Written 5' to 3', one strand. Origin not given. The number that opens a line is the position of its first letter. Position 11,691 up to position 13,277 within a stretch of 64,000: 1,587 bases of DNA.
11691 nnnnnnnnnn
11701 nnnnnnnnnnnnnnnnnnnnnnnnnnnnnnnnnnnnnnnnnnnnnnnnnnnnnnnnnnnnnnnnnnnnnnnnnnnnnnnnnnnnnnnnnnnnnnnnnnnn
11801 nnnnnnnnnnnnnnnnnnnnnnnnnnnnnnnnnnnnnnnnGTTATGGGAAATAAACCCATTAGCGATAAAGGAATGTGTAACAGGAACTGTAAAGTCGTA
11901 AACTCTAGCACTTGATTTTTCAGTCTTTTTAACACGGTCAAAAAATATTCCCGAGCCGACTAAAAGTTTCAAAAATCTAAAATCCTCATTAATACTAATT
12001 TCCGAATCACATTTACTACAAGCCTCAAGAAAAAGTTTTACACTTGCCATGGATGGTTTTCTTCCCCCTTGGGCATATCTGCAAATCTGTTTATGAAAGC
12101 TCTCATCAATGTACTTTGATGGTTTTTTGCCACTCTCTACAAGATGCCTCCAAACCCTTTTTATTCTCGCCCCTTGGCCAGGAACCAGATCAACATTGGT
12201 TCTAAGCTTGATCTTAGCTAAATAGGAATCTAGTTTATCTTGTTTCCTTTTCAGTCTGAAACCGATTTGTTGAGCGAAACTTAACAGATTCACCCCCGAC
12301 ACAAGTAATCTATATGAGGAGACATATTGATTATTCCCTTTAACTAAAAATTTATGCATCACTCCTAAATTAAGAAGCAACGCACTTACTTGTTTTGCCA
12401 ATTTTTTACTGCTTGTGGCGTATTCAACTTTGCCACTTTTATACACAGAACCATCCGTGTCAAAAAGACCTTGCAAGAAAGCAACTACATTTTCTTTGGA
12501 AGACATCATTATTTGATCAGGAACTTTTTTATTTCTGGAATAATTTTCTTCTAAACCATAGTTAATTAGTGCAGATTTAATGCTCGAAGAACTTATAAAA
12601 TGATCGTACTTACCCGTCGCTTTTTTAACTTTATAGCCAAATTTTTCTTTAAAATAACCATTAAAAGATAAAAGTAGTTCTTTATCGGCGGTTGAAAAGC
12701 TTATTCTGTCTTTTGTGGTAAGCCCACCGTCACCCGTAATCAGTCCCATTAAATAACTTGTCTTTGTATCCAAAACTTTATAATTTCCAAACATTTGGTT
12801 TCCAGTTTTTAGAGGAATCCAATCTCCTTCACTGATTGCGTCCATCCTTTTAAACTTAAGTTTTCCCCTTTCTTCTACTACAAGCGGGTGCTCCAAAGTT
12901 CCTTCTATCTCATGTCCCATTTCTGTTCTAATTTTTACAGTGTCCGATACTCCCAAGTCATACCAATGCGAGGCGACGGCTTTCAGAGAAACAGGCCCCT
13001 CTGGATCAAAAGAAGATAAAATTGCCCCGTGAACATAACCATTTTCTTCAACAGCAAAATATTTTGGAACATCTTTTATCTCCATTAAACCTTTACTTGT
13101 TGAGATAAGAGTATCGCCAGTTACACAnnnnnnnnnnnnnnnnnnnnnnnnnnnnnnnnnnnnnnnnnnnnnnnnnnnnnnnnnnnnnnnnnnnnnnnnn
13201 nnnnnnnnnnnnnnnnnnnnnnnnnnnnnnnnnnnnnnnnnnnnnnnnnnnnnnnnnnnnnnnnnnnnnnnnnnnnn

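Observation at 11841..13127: Intein with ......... homing-endonuclease domain inserted in the Walker A P-loop of FtsH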

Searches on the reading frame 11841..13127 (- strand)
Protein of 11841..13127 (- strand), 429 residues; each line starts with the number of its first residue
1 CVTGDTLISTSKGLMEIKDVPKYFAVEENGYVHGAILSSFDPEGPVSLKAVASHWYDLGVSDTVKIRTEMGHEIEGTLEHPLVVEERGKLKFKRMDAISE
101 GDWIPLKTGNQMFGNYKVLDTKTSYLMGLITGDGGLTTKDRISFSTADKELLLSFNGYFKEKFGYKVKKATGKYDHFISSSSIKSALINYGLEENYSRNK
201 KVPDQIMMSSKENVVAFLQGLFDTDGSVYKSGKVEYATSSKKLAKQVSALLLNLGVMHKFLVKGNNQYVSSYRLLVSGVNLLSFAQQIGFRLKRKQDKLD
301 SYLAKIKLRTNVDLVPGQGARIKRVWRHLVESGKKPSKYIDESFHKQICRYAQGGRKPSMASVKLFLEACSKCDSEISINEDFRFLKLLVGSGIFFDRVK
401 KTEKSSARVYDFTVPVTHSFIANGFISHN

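Call 4: search_protein_families(library=pfam, proteins=[window:11841-13127:-], max_evalue=0.1)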
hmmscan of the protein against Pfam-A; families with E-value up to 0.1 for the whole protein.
window:11841-13127:- (429 aa): 3 families
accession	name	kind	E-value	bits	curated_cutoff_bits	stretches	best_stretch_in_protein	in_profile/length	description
PF14528.11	LAGLIDADG_3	-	1.6e-24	86.4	22.5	2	214-289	3-82/82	LAGLIDADG-like domain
PF14890.11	Intein_splicing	-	8e-14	52.2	35.8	1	54-429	40-155/155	Intein splicing domain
PF05204.19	Hom_end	-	0.00067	20.2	21.1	1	202-260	2-62/110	Homing endonuclease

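Call 5: search_protein_families(library=ncbifam, proteins=[window:11841-13127:-], max_evalue=0.1)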
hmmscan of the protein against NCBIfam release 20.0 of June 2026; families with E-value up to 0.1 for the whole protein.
window:11841-13127:- (429 aa): 16 families
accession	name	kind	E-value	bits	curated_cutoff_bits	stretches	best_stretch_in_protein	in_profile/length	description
NF005852.0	PRK07773.1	equivalog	3.6e-31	108.3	780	1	47-429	437-826/886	replicative DNA helicase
NF038098.1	GyrA_w_intein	exception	9.2e-28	96.7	1850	1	1-429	117-537/1232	intein-containing DNA gyrase subunit A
NF006207.0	PRK08332.1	equivalog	1.1e-20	72.6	2400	2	32-263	923-1146/1684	vitamin B12-dependent ribonucleotide reductase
NF011491.0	PRK14898.1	equivalog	9.7e-20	70.2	783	1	117-429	239-543/860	DNA-directed RNA polymerase subunit A''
NF003157.0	PRK04132.1-2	equivalog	4.9e-19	67.8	1103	1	1-318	50-369/864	replication factor C small subunit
NF011418.0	PRK14845.1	equivalog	2.7e-18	65.1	756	1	62-307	92-316/1049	translation initiation factor IF-2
NF003158.0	PRK04132.1-3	equivalog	3.6e-17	60.8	1750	2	3-308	64-346/1437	replication factor C small subunit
NF003159.0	PRK04132.1-4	equivalog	2.2e-12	45.8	999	1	1-305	60-347/852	replication factor C small subunit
NF045703.1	rSAM_Tes_intein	exception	3.5e-11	41.7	1700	1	121-299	369-554/1040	tetraether lipid synthase Tes, intein-containing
TIGR01445.1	intein_Nterm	domain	1.8e-10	41.7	24.5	1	1-84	1-83/83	intein N-terminal splicing region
NF011287.0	PRK14698.1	equivalog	1e-08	33.7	1238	1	117-280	387-552/1017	V-type ATP synthase subunit A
NF011303.0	PRK14715.1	equivalog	2.4e-08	31.5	1585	1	141-267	1141-1269/1627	DNA-directed DNA polymerase II large subunit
NF038162.1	RtcB_rel_intein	exception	5.2e-08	31.3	1150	1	200-429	340-578/961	intein-containing RtcB family protein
TIGR01443.1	intein_Cterm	domain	3.1e-07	30.4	15.6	1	409-429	2-23/24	intein C-terminal splicing region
NF007072.0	PRK09519.1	equivalog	0.0003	19.3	1024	1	54-257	298-509/790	intein-containing recombinase RecA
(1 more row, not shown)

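Call 6: search_solved_structures(query=window:11841-13127:-, max_evalue=1, show_alignments=3)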
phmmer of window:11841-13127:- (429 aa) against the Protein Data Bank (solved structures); distinct sequences matched with E-value up to 1: 31.
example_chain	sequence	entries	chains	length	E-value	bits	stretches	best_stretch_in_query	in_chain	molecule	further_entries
1dq3_A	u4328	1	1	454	8.4e-10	41.7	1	37-305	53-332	ENDONUCLEASE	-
7qsu_A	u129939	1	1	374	2.3e-07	33.6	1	116-281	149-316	V-ATPase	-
7qss_A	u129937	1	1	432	2.9e-07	33.3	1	116-282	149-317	V-type ATP synthase alpha chain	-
6rpq_A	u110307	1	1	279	6.4e-05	25.6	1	394-429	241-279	Ubiquitin-like protein SMT3,1108aa long hypothetical cell division control protein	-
2cw7_A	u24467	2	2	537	9.5e-05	25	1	197-258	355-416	Endonuclease PI-PkoII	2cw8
4o1r_A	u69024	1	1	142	0.00063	22.3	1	390-429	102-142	Replicative DNA helicase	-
6rpp_A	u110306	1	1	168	0.016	17.7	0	55-105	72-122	Cell division control protein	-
5ol1_A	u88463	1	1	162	0.016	17.6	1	37-86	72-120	DNA polymerase III subunit alpha,DNA polymerase III subunit alpha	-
5ol5_A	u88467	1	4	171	0.018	17.5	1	37-87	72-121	DNA polymerase III subunit alpha,DNA polymerase III subunit alpha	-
5bkh_A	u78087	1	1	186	0.018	17.5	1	39-104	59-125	DNA polymerase II large subunit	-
7oec_A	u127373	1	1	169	0.019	17.4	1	39-104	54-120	DNA polymerase II large subunit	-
1zd7_A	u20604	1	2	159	0.023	17.1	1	37-87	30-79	DNA polymerase III alpha subunit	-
3nzm_A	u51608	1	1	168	0.028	16.9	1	38-87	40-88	DNA polymerase III subunit alpha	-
1am2_A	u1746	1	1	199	0.047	16.1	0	401-429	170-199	MXE GYRA INTEIN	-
5o9i_A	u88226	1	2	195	0.047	16.1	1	379-429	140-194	Transcription initiation factor IIB,Transcription initiation factor IIB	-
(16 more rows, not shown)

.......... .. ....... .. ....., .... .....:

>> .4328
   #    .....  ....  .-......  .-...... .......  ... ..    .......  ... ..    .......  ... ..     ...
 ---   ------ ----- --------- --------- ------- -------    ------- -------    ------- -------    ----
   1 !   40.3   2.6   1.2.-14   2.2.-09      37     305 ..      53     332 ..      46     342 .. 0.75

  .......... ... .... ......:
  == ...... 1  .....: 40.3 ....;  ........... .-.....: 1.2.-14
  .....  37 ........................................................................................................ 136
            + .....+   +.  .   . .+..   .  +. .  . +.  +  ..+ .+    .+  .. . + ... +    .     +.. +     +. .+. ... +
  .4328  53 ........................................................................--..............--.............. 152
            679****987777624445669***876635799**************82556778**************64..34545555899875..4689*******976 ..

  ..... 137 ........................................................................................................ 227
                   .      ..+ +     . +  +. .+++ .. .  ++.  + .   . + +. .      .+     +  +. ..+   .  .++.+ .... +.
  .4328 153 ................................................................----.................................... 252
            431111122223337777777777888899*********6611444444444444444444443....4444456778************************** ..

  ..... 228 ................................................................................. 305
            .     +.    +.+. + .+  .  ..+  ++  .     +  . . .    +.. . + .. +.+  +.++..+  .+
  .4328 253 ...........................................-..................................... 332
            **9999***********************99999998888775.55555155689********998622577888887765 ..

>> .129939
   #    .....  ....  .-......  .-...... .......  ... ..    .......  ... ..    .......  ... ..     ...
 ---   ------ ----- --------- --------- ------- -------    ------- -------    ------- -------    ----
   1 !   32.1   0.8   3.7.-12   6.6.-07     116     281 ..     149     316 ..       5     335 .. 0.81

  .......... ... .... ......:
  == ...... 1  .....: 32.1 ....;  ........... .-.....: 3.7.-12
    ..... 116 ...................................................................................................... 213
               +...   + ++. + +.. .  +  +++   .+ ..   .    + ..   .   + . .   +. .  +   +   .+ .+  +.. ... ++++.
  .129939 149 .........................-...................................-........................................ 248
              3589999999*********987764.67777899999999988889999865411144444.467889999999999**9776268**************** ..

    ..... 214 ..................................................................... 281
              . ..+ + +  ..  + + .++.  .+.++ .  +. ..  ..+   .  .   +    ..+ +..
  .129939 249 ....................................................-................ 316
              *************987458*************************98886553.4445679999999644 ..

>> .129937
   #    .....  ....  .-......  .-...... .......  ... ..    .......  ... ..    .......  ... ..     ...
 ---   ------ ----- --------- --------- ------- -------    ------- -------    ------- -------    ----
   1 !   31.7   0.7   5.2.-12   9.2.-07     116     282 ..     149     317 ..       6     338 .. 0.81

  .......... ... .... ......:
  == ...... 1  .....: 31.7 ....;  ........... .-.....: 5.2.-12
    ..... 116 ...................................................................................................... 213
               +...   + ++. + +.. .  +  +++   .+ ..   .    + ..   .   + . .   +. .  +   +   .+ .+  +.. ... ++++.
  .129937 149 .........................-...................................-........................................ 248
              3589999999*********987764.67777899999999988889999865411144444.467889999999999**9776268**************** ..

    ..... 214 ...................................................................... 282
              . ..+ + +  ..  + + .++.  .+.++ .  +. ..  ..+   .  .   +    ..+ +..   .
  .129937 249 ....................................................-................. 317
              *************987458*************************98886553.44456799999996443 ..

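Call 9: find_homologous_proteins(query=window:11841-13127:-, max_evalue=0.00001)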
Query window:11841-13127:- (429 aa): 52 proteins with E <= 0.00001 among 8000 candidates.
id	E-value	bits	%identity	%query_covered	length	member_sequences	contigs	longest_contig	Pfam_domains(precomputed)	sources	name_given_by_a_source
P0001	9.8e-184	629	68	95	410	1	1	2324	PF14528.12,PF14890.12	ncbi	ncbi:hypothetical protein COX09_02280, partial [Candidatus Beckwithbacteria bacterium CG23_combo_of_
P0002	2.3e-151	523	75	73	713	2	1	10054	PF14528.12,PF00004.36,PF17862.8,PF01434.25,PF14890.12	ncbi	ncbi:MAG: AAA family ATPase, partial [Patescibacteria group bacterium]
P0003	2.4e-81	292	38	100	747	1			PF14528.12,PF00004.36,PF14890.12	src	-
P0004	6.1e-65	238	38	76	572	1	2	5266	PF06480.21,PF14528.12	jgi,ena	-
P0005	7.5e-63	231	35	100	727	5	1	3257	PF14528.12,PF14890.12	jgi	-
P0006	5.7e-61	225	33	100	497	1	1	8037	PF14528.12,PF14890.12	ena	-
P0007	2.9e-55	206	67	29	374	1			PF06480.21,PF14890.12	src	-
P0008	1.0e-50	191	34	100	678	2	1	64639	PF14528.12,PF00488.28,PF14890.12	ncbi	ncbi:MAG: MutS-related protein [Chloroflexota bacterium]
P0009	4.0e-49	186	34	90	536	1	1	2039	PF14528.12,PF14890.12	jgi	jgi:intein/homing endonuclease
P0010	7.3e-47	179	32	100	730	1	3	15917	PF14528.12,PF02562.23,PF14890.12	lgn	-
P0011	7.6e-46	175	29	100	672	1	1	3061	PF14528.12,PF14890.12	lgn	-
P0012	2.9e-45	173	32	100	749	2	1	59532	PF14528.12,PF02562.23,PF14890.12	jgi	-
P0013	5.4e-45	172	31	100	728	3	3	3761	PF14528.12,PF00488.28,PF14890.12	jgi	jgi:DNA mismatch repair protein MutS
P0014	1.3e-44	171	32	100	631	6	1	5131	PF14528.12,PF14890.12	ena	-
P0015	3.9e-44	170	31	100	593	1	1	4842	PF14528.12,PF00004.36,PF05496.19,PF14890.12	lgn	-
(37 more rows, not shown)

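Call 22: find_related_loci(query=window:11841-13127:-, collection=genome_contigs, flank=4000)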
Query window:11841-13127:- (429 aa) in genome_contigs; peptide patterns used: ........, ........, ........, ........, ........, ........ (x = any residue, [..] = any of these).
46 stretches matched a pattern; 11 encode a relative of the query (tblastn E <= 1e-3); 11 distinct loci.
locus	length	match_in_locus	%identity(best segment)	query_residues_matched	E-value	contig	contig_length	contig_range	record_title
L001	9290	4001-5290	73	1-429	0e+0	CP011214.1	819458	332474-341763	MAG: Candidatus Woesebacteria bacterium GW2011_GWF1_31_35 chromosome, complete genome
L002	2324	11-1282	68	1-422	0e+0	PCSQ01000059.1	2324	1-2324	MAG: Candidatus Beckwithbacteria bacterium CG23_combo_of_CG06-09_8_20_14_all_47_9 CG23_scaffold_54170_c, whole genome sh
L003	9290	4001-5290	68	1-429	0e+0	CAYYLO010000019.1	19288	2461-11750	MAG TPA_asm: uncultured Gammaproteobacteria bacterium isolate binchicken_co144_799 genome assembly, contig: NODE_5890_le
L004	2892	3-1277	67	8-429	0e+0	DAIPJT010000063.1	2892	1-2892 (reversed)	MAG TPA_asm: Patescibacteria group bacterium isolate CTOTU11699 NODE_18144_length_2892_cov_7.395488, whole genome shotgu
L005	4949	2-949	75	115-429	1e-162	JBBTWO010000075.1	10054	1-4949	MAG: Patescibacteria group bacterium isolate H41-bin046_1 H41_bin046_1_000000000075, whole genome shotgun sequence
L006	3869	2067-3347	41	1-429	5e-97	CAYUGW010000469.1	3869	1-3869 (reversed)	MAG TPA_asm: uncultured Blastocatellaceae bacterium isolate SRP072547_co1_437 genome assembly, contig: NODE_56795_length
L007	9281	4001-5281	41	1-429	7e-96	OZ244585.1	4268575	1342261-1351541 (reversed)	MAG: Pyrinomonadaceae bacterium isolate e53adee5-76c1-4c20-97fc-feefa528e34f genome assembly, chromosome: 1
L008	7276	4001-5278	40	1-429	1e-94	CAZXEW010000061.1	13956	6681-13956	MAG TPA_asm: uncultured Gammaproteobacteria bacterium isolate binchicken_co203_146 genome assembly, contig: k141_2264925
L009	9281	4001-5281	41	1-429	1e-92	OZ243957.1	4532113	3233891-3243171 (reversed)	MAG: Pyrinomonadaceae bacterium isolate fdab6d58-10c3-4ee6-bfdd-27b91cfd1317 genome assembly, chromosome: 1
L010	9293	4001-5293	69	1-429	0e+0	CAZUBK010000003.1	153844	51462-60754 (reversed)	MAG TPA_asm: uncultured Pseudomonadales bacterium isolate binchicken_co227_1206 genome assembly, contig: NODE_199_length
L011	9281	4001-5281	38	1-429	4e-85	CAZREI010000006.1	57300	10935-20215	MAG TPA_asm: uncultured Candidatus Saccharibacteria bacterium isolate SRP193066_co2_68 genome assembly, contig: NODE_193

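Call 37: predict_structure(alignment_id=A1)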
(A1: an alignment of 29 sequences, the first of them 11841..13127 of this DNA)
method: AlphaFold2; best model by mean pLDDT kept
length: 429 residues; sequences in the alignment: 29
mean_pLDDT: 93.2   pTM: 0.92
mean pLDDT of the five models: 93.2, 92.7, 92.8, 92.1, 92.1
residues with pLDDT >= 90: 353; 70-90: 69; 50-70: 7; < 50: 0
segments of 3 or more residues with pLDDT < 50: none
pLDDT, mean of each block of 10 residues (from residue 1): 95 96 96 93 87 95 98 97 94 97 96 91 97 92 95 97 94 92 95 93 97 98 95 94 98 97 75 93 96 96 79 89 93 90 88 87 93 94 94 95 98 88 92
secondary structure, 60 per line:
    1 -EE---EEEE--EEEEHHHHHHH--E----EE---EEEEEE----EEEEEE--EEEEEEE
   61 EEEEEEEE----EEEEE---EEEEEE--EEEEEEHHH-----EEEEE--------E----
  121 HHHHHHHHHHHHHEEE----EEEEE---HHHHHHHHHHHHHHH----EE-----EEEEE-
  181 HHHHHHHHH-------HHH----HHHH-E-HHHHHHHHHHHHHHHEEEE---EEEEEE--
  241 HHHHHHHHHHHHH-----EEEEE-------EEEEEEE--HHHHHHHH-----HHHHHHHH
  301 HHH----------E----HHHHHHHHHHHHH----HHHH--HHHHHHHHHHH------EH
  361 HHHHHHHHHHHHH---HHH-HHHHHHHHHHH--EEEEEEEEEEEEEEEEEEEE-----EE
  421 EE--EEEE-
elements in order: E7-10 E13-16 H17-23 E36-41 E46-51 E54-68 E73-77 E81-86 E89-94 E103-107 H121-133 E134-136 E141-145 H149-163 E175-179 H181-189 H204-207 H211-225 E226-229 E233-238 H241-253 E259-263 E271-277 H280-287 H293-303 H319-331 H336-339 H342-352 H360-373 H381-391 E394-413 E419-422 E425-428

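Call 39: fold_search(model_id=the predicted structure, library=pdb)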
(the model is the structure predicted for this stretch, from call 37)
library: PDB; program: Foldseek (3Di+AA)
matches with E <= 10: 695; with E <= 0.001: 83
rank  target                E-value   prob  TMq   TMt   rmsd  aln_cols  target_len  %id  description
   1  7qss                  2.2e-25  1.00  0.72  0.72   5.6       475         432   23  Crystal structure of homing endonuclease-associated TliVMA intein (C1A) (released 2022-03-30)
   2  1dq3                  3.1e-24  1.00  0.67  0.63   6.3       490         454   22  CRYSTAL STRUCTURE OF AN ARCHAEAL INTEIN-ENCODED HOMING ENDONUCLEASE PI-PFUI (released 2000-07-05)
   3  7qsu                  5.8e-22  1.00  0.64  0.74   5.2       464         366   20  Crystal structure of homing endonuclease-associated TliVMA intein (C1A, d333-339) (released 2022-03-30)
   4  2cw7                  2.3e-18  1.00  0.67  0.54   5.9       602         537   13  Crystal structure of intein homing endonuclease II (released 2006-04-18)
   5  7qst                  3.7e-18  1.00  0.59  0.68   6.0       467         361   20  Crystal structure of homing endonuclease-associated PhoVMA intein (C1A) (released 2022-03-30)
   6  1vde_B                5.9e-11  1.00  0.46  0.46   9.4       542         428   12  PI-SCEI, A HOMING ENDONUCLEASE WITH PROTEIN SPLICING ACTIVITY (released 1998-04-08)
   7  1jva_B                2.9e-10  1.00  0.46  0.46   9.6       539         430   12  CRYSTAL STRUCTURE OF THE VMA1-DERIVED ENDONUCLEASE BEARING THE N AND C EXTEIN PROPEPTIDES (released 2002-08-29)
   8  1um2_B                7.0e-10  1.00  0.45  0.46  10.1       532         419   13  Crystal Structure of the Vma1-Derived Endonuclease with the Ligated Extein Segment (released 2004-09-22)
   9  1vde_A                7.3e-10  1.00  0.46  0.46   9.9       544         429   13  PI-SCEI, A HOMING ENDONUCLEASE WITH PROTEIN SPLICING ACTIVITY (released 1998-04-08)
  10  1ef0_A                1.6e-09  1.00  0.45  0.45  10.2       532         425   13  CRYSTAL STRUCTURE OF PI-SCEI MINIPRECURSOR (released 2000-06-07)
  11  1lws_A                2.3e-09  1.00  0.46  0.46   9.6       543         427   12  Crystal structure of the intein homing endonuclease PI-SceI bound to its recognition sequence (released 2002-09-27)
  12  1jva_A                4.1e-09  1.00  0.45  0.45  10.3       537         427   13  CRYSTAL STRUCTURE OF THE VMA1-DERIVED ENDONUCLEASE BEARING THE N AND C EXTEIN PROPEPTIDES (released 2002-08-29)
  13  1dfa                  4.8e-09  1.00  0.46  0.49   9.0       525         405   13  CRYSTAL STRUCTURE OF PI-SCEI IN C2 SPACE GROUP (released 1999-12-08)
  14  1ef0_B                5.1e-09  1.00  0.45  0.49   9.7       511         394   12  CRYSTAL STRUCTURE OF PI-SCEI MINIPRECURSOR (released 2000-06-07)
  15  1um2_A                7.4e-09  1.00  0.46  0.47  10.2       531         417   12  Crystal Structure of the Vma1-Derived Endonuclease with the Ligated Extein Segment (released 2004-09-22)
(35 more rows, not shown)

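Call 41: find_related_loci(query=window:11841-13127:-, collection=metagenome_contigs, flank=1500)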
Query window:11841-13127:- (429 aa) in metagenome_contigs; peptide patterns used: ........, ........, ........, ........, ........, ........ (x = any residue, [..] = any of these).
67 stretches matched a pattern; 9 encode a relative of the query (tblastn E <= 1e-3); 9 distinct loci.
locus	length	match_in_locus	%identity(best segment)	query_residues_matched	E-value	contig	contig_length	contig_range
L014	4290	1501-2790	73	1-429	0e+0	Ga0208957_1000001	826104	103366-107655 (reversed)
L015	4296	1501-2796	67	1-429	0e+0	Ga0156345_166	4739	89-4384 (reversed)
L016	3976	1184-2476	66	1-429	0e+0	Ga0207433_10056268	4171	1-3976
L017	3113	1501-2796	66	1-429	0e+0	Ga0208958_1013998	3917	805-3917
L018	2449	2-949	75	115-429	8e-168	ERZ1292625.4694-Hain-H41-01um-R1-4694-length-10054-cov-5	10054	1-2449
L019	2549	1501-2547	65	1-347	2e-162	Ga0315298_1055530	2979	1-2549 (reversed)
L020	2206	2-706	78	195-429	3e-128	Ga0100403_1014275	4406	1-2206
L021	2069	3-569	70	241-429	1e-91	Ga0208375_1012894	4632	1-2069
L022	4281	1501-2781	39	1-429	2e-90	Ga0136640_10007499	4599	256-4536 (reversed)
